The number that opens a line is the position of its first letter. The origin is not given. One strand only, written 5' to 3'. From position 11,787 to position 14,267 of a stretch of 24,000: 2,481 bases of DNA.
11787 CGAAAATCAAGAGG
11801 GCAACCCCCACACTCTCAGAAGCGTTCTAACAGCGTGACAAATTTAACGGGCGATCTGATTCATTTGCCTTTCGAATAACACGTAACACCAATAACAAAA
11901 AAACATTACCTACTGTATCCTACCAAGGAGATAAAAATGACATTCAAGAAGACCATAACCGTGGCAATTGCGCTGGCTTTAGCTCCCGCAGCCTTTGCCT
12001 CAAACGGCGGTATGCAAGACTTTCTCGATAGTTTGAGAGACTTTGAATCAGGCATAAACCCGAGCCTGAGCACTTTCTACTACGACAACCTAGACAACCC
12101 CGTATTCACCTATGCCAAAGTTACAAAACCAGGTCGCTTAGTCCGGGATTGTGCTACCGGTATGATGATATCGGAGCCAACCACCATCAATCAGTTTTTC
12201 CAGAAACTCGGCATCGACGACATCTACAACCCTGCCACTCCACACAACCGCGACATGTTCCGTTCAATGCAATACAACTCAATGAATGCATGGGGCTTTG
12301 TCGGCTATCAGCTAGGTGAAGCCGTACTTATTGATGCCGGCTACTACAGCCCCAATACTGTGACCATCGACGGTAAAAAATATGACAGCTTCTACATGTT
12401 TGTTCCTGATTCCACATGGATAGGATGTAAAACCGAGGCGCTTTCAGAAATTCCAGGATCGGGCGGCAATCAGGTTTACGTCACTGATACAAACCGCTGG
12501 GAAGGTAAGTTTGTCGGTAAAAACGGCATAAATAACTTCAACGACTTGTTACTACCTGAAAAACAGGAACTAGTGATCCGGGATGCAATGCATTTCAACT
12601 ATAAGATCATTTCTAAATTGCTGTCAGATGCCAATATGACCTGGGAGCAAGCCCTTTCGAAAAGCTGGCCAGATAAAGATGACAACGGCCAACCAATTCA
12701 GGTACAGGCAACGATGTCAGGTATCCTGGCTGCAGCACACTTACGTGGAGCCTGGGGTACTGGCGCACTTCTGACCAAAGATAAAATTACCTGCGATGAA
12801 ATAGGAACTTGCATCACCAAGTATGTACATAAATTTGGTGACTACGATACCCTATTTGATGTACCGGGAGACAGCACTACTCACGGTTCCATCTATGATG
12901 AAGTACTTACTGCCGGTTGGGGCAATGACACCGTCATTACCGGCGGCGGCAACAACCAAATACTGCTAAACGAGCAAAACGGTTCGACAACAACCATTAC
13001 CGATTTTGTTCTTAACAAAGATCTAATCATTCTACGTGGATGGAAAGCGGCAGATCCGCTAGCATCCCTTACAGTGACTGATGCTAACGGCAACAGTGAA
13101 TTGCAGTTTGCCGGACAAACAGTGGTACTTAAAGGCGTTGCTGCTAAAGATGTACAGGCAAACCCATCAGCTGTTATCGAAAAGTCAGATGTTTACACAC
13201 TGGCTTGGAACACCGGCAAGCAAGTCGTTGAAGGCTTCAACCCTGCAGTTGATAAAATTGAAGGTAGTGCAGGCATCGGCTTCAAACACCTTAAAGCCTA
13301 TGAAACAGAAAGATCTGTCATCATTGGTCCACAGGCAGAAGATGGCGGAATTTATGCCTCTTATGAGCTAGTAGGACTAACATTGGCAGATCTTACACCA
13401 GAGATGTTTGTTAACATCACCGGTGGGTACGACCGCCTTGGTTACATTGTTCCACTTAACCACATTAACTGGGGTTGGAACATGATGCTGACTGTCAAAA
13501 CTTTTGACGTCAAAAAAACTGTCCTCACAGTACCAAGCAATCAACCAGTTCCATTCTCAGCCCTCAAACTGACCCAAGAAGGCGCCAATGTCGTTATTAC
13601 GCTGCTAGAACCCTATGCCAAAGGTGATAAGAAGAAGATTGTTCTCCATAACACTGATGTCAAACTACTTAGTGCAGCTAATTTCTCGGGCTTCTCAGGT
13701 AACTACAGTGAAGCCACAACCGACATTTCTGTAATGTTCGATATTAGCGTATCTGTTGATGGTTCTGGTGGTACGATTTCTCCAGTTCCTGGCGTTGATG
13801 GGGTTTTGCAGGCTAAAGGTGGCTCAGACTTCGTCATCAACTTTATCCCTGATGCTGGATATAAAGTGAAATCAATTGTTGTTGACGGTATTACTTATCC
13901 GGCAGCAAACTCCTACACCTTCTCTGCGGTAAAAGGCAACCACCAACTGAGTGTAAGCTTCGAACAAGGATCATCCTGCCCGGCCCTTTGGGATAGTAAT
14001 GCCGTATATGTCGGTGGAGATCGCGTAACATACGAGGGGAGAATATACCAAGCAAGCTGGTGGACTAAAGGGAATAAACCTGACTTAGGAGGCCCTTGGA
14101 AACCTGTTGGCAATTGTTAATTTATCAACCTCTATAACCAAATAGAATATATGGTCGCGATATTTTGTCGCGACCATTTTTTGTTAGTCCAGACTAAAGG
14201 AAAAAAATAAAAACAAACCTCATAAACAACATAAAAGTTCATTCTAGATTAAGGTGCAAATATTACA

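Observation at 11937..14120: A 727-aa secreted protein with an unassigned ~300-aa N-terminal domain fused to RTX-like, B-repeat and CBM5/12 modules; possibly the last gene of the yhf-like operon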

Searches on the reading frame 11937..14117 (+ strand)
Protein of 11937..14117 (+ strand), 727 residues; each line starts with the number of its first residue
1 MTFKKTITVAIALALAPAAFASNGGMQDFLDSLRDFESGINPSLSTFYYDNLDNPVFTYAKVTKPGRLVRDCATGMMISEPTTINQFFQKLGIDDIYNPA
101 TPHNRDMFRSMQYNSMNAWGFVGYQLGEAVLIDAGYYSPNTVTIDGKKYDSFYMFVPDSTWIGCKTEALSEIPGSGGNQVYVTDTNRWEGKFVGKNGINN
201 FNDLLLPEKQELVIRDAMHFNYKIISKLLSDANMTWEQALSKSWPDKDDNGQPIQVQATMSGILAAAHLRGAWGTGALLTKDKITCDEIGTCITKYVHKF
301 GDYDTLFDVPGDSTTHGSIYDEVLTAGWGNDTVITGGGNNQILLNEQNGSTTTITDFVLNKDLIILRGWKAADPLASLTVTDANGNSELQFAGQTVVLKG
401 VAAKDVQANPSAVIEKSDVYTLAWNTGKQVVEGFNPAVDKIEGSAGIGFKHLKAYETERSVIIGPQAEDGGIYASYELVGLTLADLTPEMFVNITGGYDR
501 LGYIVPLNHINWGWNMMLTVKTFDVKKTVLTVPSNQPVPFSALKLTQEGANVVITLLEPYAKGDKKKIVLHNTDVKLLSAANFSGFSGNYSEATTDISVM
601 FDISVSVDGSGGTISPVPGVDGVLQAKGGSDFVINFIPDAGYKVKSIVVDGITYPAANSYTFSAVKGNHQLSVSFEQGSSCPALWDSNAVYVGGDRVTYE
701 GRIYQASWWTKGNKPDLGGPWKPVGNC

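Call 4: search_protein_families(library=pfam, proteins=[window:11937-14117:+], max_evalue=1)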
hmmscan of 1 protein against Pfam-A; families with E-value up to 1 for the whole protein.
window:11937-14117:+ (727 aa): 4 families
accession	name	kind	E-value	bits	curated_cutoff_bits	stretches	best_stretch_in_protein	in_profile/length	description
PF02839.19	CBM_5_12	-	9.2e-11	42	26.2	1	685-722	2-44/44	Carbohydrate-binding module family 5/12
PF14600.11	CBM_5_12_2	-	0.017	15.4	27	1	694-727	29-61/62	Cellulose-binding domain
PF00353.25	HemolysinCabind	-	0.053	13.9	23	1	317-342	2-36/36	RTX calcium-binding nonapeptide repeat (4 copies)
PF18998.6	Flg_new_2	-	0.11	12.9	23.6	1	608-677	7-71/73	Divergent InlB B-repeat domain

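Call 5: search_protein_families(library=ncbifam, proteins=[window:11937-14117:+], max_evalue=1)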
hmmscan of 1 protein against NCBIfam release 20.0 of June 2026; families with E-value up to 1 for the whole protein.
window:11937-14117:+ (727 aa): 1 family
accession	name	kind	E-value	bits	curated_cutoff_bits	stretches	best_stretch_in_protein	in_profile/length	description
NF050046.1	PueAB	exception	9e-08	31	670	1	304-409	506-611/616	polyurethane esterase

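Call 6: search_solved_structures(query=window:11937-14117:+, max_evalue=1, show_alignments=3)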
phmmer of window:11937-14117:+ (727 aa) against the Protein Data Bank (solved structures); distinct sequences matched with E-value up to 1: 12.
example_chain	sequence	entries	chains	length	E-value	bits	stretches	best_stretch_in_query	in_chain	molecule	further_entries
4txg_A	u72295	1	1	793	1.3e-08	36.9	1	679-727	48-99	Chitinase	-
2d49_A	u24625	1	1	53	2.6e-07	32.6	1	680-727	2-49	chitinase C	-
1wvu_A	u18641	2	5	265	8e-06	27.7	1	680-727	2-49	chitinase C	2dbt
1wvv_A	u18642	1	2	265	8e-06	27.7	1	680-727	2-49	chitinase C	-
7okr_AAA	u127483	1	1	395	8.5e-05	24.3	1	646-721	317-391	Chitinase B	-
6z40_A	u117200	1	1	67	9.6e-05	24.1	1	684-727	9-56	Carbohydrate binding protein, putative, cpb33A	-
9fbp_A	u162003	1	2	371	0.0031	19.1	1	684-721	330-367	Chitinase 60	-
4mb3_A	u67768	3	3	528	0.0058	18.2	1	685-721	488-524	Chitinase 60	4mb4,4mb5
4hmc_A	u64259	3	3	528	0.0058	18.2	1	685-721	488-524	Chitinase 60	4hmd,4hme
9fbo_A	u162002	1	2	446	0.031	15.8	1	685-721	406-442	Chitinase 60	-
2rts_A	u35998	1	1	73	0.085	14.4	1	679-725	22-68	chitinase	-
8pro_A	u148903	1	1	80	0.5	11.8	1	646-695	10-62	Cell surface protein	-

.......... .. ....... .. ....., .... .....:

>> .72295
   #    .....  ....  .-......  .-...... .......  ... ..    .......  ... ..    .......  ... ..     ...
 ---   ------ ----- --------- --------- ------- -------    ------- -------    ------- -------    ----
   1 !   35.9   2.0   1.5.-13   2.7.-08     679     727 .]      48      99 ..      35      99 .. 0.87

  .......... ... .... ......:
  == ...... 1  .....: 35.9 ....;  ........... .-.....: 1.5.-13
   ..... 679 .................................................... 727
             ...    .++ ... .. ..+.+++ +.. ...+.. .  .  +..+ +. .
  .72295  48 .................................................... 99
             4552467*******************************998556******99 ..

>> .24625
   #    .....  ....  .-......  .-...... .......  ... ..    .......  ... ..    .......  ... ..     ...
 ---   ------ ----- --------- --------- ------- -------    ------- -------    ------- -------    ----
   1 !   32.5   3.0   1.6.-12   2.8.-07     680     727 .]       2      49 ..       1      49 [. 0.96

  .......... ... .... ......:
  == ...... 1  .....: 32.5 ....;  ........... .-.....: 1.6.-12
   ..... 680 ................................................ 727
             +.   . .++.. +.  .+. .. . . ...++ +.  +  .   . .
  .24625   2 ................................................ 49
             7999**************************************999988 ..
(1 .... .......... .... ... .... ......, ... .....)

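Call 8: find_homologous_proteins(query=window:11937-13770:+)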
Query window:11937-13770:+ (611 aa): 112 proteins with E <= 0.001 among 8000 candidates.
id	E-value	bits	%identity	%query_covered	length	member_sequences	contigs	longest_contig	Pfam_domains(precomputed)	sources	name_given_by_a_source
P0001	0.0e+0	1272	89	100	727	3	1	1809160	PF02839.20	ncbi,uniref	ncbi:carbohydrate-binding protein [Photobacterium sp. J15]|uniref:carbohydrate-binding protein n=2 T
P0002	0.0e+0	1227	85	100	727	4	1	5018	PF02839.20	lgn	-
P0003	0.0e+0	1205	83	100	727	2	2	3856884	PF02839.20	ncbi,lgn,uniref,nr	ncbi:sugar-binding protein [Photobacterium gaetbulicola]|uniref:Chitin-binding type-3 domain-contain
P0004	0.0e+0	1202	83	100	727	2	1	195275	PF02839.20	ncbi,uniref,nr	ncbi:carbohydrate-binding protein [Photobacterium rosenbergii]|uniref:Carbohydrate-binding protein n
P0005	0.0e+0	1117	78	100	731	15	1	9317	PF02839.20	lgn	-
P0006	0.0e+0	1112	77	100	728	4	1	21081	PF02839.20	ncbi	-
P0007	0.0e+0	1100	76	100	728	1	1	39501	PF02839.20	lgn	-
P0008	0.0e+0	1090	75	100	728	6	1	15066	PF02839.20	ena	-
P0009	0.0e+0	1086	74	100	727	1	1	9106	PF02839.20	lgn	-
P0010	0.0e+0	1065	76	96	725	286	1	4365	PF02839.20,PF18998.7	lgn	-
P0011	0.0e+0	1057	74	99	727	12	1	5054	PF02839.20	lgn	-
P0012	0.0e+0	1043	75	99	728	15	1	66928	PF02839.20,PF00353.26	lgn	-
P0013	0.0e+0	1035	73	100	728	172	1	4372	PF02839.20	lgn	-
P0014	2.3e-297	1006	72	96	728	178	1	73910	PF02839.20,PF00353.26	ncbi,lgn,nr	ncbi:carbohydrate binding domain protein [Vibrio cholerae]|nr:carbohydrate binding domain protein [V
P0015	6.1e-296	1001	70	100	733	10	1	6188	PF02839.20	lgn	-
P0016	1.9e-275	933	67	96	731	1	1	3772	PF02839.20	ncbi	-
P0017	2.2e-272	923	65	100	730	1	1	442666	PF02839.20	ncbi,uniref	ncbi:carbohydrate-binding protein [Thaumasiovibrio sp. DFM-14]|uniref:carbohydrate-binding protein n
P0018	5.6e-271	919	67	99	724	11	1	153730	PF02839.20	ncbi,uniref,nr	ncbi:carbohydrate-binding protein [Pseudoalteromonas rubra]|uniref:Sugar-binding protein n=1 Tax=Pse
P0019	3.0e-270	916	66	100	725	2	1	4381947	PF02839.20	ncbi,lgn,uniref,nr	ncbi:hypothetical protein tinsulaeT_31260 [Thalassotalea insulae]|uniref:Chitin-binding type-3 domai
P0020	5.9e-270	915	66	99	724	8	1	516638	PF02839.20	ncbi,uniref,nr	ncbi:carbohydrate-binding protein [Pseudoalteromonas rubra]|uniref:carbohydrate-binding protein n=1 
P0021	9.4e-268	908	66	99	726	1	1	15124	PF02839.20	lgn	-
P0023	4.7e-263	892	63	99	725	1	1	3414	PF02839.20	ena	-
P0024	4.5e-262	889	63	100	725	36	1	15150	PF02839.20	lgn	-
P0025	3.2e-261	886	64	100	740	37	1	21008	PF02839.20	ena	-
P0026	4.4e-261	886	63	99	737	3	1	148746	PF02839.20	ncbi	-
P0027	4.2e-260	883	64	99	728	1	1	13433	PF02839.20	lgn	-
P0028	1.3e-258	878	63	100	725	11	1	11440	PF02839.20,PF00353.26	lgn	-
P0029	4.3e-258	876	64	99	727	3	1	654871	PF02839.20,PF00353.26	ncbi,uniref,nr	ncbi:carbohydrate-binding protein [Microbulbifer aggregans]|uniref:carbohydrate-binding protein n=1 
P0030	5.3e-258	876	63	98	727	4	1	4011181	PF02839.20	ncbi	-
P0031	1.6e-257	874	63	100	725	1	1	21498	PF02839.20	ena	-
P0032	1.0e-256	871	64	96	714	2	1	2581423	PF02839.20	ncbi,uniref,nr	ncbi:carbohydrate-binding protein [Microbulbifer pacificus]|uniref:carbohydrate-binding protein n=1 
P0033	4.9e-255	866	62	100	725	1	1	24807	PF02839.20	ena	-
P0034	1.7e-254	864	60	100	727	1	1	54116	PF02839.20,PF00353.26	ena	-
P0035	2.7e-251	854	62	99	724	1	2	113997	PF02839.20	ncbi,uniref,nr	ncbi:carbohydrate-binding protein [Lacimicrobium alkaliphilum]|uniref:Chitin-binding type-3 domain-c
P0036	7.6e-249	845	61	100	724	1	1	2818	PF02839.20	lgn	-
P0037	8.5e-248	842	63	96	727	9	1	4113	PF02839.20,PF00353.26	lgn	-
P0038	4.5e-247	840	74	80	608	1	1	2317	PF02839.20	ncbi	ncbi:carbohydrate-binding protein, partial [Aeromonas jandaei]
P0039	1.6e-246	838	60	98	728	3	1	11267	PF02839.20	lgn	-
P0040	2.1e-237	808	59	98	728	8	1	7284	PF02839.20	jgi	jgi:hypothetical protein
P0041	1.3e-213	729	54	100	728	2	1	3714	PF02839.20,PF00353.26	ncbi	-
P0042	4.2e-209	714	54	99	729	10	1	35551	PF02839.20,PF00353.26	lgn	-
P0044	2.9e-208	711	53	98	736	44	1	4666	PF02839.20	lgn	-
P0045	5.3e-208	711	53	99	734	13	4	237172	PF02839.20,PF00353.26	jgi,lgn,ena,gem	-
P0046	2.1e-205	702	53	98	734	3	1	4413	PF02839.20,PF00353.26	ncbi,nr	ncbi:MAG: sugar-binding protein [Gammaproteobacteria bacterium]|nr:sugar-binding protein [Gammaprote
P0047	3.0e-204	698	54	100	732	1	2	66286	PF02839.20,PF00353.26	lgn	-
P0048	1.9e-203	696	52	100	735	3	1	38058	PF02839.20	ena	-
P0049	2.9e-203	695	52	100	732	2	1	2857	PF02839.20,PF00353.26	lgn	-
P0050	9.9e-202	690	52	100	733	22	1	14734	PF02839.20,PF00353.26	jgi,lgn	jgi:hypothetical protein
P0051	5.3e-201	687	52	100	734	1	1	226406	PF02839.20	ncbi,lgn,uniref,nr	ncbi:carbohydrate-binding protein [Andreprevotia chitinilytica]|uniref:carbohydrate-binding protein 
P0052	1.1e-200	686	53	97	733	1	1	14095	PF02839.20,PF00353.26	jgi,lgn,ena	-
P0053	1.5e-200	686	54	97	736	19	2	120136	PF02839.20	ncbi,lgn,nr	ncbi:sugar-binding protein [Iodobacter sp. BJB302]|nr:carbohydrate-binding protein [Iodobacter sp. B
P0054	1.5e-199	683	52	100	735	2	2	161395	PF02839.20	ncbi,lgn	-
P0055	4.3e-199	681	52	100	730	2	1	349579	PF02839.20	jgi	jgi:hypothetical protein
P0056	1.5e-191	656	51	100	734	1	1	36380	PF02839.20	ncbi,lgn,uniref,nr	ncbi:hypothetical protein IGB42_04172 [Andreprevotia sp. IGB-42]|uniref:carbohydrate-binding protein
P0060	2.3e-142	494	47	93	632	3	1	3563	PF00353.26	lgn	-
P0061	1.2e-139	485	46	93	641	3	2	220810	-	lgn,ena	-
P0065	3.8e-74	268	35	82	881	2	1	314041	PF18911.7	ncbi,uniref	ncbi:hypothetical protein GCM10009111_18320 [Colwellia asteriadis]|uniref:PKD/Chitinase domain-conta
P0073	1.9e-30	124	28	76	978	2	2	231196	-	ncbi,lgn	ncbi:MAG: 1,4-beta-glucanase [Pseudomonadota bacterium]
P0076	1.3e-29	121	33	46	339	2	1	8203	-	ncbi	ncbi:MAG: 1,4-beta-glucanase, partial [Pseudomonadota bacterium]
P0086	9.4e-27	112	38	32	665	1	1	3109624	-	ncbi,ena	-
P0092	1.9e-25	108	33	46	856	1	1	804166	-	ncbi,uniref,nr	ncbi:hypothetical protein [Ruegeria atlantica]|uniref:hypothetical protein n=1 Tax=Ruegeria atlantic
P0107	2.2e-22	98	31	48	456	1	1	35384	PF00353.26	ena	-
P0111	8.0e-21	92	31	46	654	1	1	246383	PF08548.18,PF00353.26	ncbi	ncbi:MAG: hypothetical protein Kilf2KO_26150 [Rhodospirillales bacterium]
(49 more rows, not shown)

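Call 18: find_encoding_contigs(protein=P0014, flank=8000, max_places=3)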
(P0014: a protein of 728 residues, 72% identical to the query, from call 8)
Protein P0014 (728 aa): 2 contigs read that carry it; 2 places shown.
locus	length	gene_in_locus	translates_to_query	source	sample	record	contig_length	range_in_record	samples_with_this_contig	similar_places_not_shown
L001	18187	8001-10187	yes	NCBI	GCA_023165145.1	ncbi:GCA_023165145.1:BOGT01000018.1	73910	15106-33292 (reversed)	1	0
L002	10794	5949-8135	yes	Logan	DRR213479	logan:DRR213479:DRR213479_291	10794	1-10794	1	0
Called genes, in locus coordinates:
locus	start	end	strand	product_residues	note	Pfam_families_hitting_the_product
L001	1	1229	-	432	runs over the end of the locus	PF13401:AAA_22 (faint)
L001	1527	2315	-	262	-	PF00196:GerE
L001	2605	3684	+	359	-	PF13407:Peripla_BP_4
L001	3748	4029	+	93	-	PF00005:ABC_tran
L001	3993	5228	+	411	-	PF00005:ABC_tran, PF13304:AAA_21 (faint), PF00005:ABC_tran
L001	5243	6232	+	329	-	PF02653:BPD_transp_2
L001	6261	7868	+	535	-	PF00933:Glyco_hydro_3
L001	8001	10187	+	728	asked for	PF00353:HemolysinCabind (weak), PF02839:CBM_5_12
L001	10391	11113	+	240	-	PF00072:Response_reg, PF00486:Trans_reg_C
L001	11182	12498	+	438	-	PF00672:HAMP, PF00512:HisKA, PF02518:HATPase_c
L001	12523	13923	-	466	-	PF00860:Xan_ur_permease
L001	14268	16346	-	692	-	PF17191:RecG_wedge, PF01336:tRNA_anti-codon, PF00270:DEAD, PF04851:ResIII, PF13604:AAA_30 (weak), PF00271:Helicase_C, PF22590:Cas3-like_C_2 (weak), PF19833:RecG_dom3_C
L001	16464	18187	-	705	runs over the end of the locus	PF01966:HD, PF13328:HD_4, PF01842:ACT (faint), PF04607:RelA_SpoT, PF02824:TGS, PF19296:RelA_AH, PF28438:RelA_RIS, PF13291:ACT_4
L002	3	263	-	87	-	?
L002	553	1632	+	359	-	PF13407:Peripla_BP_4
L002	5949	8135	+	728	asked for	PF00353:HemolysinCabind (weak), PF02839:CBM_5_12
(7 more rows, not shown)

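Call 19: find_encoding_contigs(protein=P0018, flank=8000, max_places=2)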
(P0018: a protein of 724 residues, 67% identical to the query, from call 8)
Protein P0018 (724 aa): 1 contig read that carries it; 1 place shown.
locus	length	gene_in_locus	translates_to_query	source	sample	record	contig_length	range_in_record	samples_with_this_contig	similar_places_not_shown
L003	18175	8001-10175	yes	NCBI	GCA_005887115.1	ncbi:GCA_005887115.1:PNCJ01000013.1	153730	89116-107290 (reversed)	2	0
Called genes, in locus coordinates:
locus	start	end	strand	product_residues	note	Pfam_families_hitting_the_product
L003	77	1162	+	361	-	PF13407:Peripla_BP_4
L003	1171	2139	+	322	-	PF02653:BPD_transp_2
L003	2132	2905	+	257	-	PF02463:SMC_N (faint), PF00005:ABC_tran, PF13304:AAA_21 (faint)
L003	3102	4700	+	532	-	PF00933:Glyco_hydro_3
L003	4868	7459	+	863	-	PF07715:Plug, PF00593:TonB_dep_Rec_b-barrel, PF14905:OMP_b-brl_3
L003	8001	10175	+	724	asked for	PF02839:CBM_5_12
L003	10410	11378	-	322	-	PF00316:FBPase, PF18913:FBPase_C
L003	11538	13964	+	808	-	PF17148:DUF5117, PF16313:DUF4953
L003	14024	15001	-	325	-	-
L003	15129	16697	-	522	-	PF04185:Phosphoesterase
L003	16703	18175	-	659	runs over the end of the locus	PF04185:Phosphoesterase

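Call 20: find_encoding_contigs(protein=P0051, flank=8000, max_places=2)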
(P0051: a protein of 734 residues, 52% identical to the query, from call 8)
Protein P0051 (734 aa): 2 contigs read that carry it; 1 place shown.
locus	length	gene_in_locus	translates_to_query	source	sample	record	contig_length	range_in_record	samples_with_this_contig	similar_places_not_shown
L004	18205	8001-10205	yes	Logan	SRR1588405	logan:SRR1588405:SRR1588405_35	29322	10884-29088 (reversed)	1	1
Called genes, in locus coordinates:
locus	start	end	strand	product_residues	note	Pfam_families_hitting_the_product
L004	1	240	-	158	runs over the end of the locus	?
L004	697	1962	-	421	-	PF01547:SBP_bac_1, PF13416:SBP_bac_8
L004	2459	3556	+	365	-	PF00532:Peripla_BP_1 (weak), PF13407:Peripla_BP_4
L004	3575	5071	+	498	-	PF00005:ABC_tran, PF02463:SMC_N (faint), PF13304:AAA_21 (faint), PF00005:ABC_tran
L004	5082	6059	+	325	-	PF02653:BPD_transp_2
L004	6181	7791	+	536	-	PF00933:Glyco_hydro_3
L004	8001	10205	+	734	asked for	PF02839:CBM_5_12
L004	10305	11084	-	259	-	PF00196:GerE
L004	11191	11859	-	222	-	PF00528:BPD_transp_1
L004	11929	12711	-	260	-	PF10613:Lig_chan-Glu_bd (weak), PF00497:SBP_bac_3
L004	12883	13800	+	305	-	-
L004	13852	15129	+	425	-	PF00383:dCMP_cyt_deam_1, PF14437:MafB19-deam (weak), PF14439:Bd3614-deam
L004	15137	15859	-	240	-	PF07690:MFS_1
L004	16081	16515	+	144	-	-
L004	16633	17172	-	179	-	PF10604:Polyketide_cyc2, PF08327:AHSA1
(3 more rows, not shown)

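Call 22: find_encoding_contigs(protein=P0003, flank=10000, max_places=2)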
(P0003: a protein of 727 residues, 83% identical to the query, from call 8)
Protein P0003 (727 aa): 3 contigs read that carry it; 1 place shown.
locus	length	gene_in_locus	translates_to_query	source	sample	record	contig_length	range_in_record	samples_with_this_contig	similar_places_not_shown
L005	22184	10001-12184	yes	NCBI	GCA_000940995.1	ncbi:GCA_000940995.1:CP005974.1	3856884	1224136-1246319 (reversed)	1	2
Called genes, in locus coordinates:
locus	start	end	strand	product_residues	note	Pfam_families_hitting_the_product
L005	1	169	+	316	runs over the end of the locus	PF03279:Lip_A_acyltrans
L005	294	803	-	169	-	PF13291:ACT_4 (faint), PF13740:ACT_6 (weak)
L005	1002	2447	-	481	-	PF00672:HAMP (weak), PF00015:MCPsignal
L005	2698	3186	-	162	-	-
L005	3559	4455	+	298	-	PF14502:HTH_41, PF14503:YhfZ_C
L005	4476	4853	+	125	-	-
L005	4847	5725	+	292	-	PF02126:PTE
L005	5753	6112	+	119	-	PF10941:DUF2620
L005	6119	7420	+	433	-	PF10797:YhfT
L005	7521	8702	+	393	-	PF01168:Ala_racemase_N, PF21279:YhfX-like_C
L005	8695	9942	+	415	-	PF01676:Metalloenzyme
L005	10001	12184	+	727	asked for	PF02839:CBM_5_12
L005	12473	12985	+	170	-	-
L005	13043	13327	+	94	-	-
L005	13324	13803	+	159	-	PF01471:PG_binding_1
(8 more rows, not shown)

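Call 23: find_encoding_contigs(protein=P0029, flank=8000, max_places=2)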
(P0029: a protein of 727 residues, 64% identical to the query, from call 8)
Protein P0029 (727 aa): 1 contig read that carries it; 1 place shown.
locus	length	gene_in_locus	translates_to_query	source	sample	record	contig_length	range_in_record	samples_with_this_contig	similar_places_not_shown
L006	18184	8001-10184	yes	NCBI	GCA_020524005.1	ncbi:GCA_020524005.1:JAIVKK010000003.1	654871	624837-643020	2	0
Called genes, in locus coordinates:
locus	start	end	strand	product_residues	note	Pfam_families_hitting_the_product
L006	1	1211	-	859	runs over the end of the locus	PF07715:Plug, PF00593:TonB_dep_Rec_b-barrel, PF14905:OMP_b-brl_3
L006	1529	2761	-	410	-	PF00480:ROK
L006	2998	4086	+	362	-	PF13407:Peripla_BP_4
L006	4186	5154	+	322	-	PF02653:BPD_transp_2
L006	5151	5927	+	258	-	PF02463:SMC_N (faint), PF00005:ABC_tran, PF13304:AAA_21 (faint)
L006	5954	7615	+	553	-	PF00933:Glyco_hydro_3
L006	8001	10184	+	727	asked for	PF00353:HemolysinCabind (faint), PF02839:CBM_5_12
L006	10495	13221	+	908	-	PF13191:AAA_16 (weak), PF13401:AAA_22 (weak), PF25873:WHD_MalT, PF17874:TPR_MalT, PF00196:GerE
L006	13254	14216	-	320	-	PF00850:Hist_deacetyl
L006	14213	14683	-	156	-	PF27349:IcsB_M (faint)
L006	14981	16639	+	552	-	PF00128:Alpha-amylase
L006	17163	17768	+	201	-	PF03734:YkuD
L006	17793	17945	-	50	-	-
